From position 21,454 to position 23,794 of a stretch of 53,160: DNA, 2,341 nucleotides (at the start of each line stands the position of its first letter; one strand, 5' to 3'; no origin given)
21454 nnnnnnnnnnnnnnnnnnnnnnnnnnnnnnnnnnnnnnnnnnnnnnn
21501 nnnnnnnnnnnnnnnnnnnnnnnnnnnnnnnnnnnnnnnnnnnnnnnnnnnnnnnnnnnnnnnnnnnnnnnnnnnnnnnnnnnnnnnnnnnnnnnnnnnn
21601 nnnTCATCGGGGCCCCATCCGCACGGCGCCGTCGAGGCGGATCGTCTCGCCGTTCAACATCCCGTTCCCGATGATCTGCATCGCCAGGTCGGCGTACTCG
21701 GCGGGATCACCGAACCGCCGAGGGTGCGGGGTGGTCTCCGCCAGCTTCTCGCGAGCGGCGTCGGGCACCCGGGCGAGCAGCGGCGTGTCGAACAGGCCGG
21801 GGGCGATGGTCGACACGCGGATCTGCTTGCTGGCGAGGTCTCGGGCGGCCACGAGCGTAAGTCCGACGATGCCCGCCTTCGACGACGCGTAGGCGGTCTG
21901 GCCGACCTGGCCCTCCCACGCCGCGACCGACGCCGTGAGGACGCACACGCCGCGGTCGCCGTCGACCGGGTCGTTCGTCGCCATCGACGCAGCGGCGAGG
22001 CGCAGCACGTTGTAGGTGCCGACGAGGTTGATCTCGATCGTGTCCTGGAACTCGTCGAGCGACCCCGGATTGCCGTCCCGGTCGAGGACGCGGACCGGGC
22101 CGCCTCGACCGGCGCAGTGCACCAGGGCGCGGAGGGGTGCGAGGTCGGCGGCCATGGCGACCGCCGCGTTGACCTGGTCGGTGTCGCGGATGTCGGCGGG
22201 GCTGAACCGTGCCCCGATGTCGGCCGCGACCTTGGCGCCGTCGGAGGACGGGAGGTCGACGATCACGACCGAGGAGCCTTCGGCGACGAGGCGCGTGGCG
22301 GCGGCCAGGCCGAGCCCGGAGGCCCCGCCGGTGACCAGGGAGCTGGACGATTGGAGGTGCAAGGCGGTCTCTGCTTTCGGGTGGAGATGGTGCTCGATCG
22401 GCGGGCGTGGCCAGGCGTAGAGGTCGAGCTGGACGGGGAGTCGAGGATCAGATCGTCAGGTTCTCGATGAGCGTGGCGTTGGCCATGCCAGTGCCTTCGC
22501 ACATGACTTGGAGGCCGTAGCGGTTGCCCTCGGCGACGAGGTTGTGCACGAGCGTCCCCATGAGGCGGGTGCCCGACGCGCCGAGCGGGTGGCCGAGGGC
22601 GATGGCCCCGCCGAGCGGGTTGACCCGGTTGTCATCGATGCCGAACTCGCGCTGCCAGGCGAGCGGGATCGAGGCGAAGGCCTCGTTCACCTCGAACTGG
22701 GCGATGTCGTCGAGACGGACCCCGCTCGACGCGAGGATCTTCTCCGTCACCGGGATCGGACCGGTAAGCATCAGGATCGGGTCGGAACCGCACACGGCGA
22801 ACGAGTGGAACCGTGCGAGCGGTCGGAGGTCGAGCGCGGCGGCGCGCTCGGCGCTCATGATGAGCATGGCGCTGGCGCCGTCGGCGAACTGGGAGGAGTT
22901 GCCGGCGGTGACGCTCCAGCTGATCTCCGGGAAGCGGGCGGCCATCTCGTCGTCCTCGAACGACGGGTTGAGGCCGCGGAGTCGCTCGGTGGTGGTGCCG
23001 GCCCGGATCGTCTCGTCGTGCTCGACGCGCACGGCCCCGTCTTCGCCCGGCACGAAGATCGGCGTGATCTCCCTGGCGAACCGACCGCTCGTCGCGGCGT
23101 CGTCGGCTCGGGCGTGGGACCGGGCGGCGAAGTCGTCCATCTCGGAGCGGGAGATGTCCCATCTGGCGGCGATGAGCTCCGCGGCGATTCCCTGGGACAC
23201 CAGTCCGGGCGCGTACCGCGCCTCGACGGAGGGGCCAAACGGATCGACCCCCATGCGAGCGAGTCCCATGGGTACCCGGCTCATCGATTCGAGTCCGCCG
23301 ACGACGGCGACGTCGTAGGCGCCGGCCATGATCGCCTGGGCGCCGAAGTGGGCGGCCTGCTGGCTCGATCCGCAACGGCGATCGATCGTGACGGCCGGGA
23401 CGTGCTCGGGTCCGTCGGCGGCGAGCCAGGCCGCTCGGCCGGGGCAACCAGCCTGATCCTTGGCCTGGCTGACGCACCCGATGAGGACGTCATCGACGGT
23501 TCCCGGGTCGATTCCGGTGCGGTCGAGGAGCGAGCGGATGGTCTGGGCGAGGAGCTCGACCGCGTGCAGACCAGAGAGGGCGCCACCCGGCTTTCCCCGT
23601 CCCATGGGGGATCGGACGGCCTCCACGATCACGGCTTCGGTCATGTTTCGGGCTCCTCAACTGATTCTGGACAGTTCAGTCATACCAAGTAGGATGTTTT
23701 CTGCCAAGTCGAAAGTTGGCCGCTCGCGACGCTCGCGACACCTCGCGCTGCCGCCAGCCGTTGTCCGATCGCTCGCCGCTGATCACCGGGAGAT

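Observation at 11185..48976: One 19-bp promoter-embedded operator precedes nearly every transcription unit from 11 kb to 53 kb (a dispersed regulon)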

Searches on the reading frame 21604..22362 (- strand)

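Call 10: search_protein_families(library=pfam, proteins=[window:21604-22362:-])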
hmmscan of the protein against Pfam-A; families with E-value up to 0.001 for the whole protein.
window:21604-22362:- (252 aa): 4 families
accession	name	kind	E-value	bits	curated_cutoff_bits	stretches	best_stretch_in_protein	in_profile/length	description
PF00106.31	adh_short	-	2e-38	132.3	26.6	1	9-199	4-190/195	short chain dehydrogenase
PF13561.12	adh_short_C2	-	7e-35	121.1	27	1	14-245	3-233/236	Enoyl-(Acyl carrier protein) reductase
PF08659.16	KR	-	1.6e-07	31.9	22.6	1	7-162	2-153/180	KR domain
PF01370.27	Epimerase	-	7.8e-06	25.9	20.9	1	9-126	2-105/240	NAD dependent epimerase/dehydratase family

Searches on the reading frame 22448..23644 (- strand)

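Call 10: search_protein_families(library=pfam, proteins=[window:22448-23644:-])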
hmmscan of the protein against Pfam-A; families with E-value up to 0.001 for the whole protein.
window:22448-23644:- (398 aa): 3 families
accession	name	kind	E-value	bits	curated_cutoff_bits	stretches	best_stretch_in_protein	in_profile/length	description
PF00108.29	Thiolase_N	-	2.4e-64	217.7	26.4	1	5-265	2-259/260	Thiolase, N-terminal domain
PF02803.24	Thiolase_C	-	1.2e-39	135.2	27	1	274-394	2-122/123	Thiolase, C-terminal domain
PF00109.32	ketoacyl-synt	-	5.7e-05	23.3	20.8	1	83-122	166-205/252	Beta-ketoacyl synthase, N-terminal domain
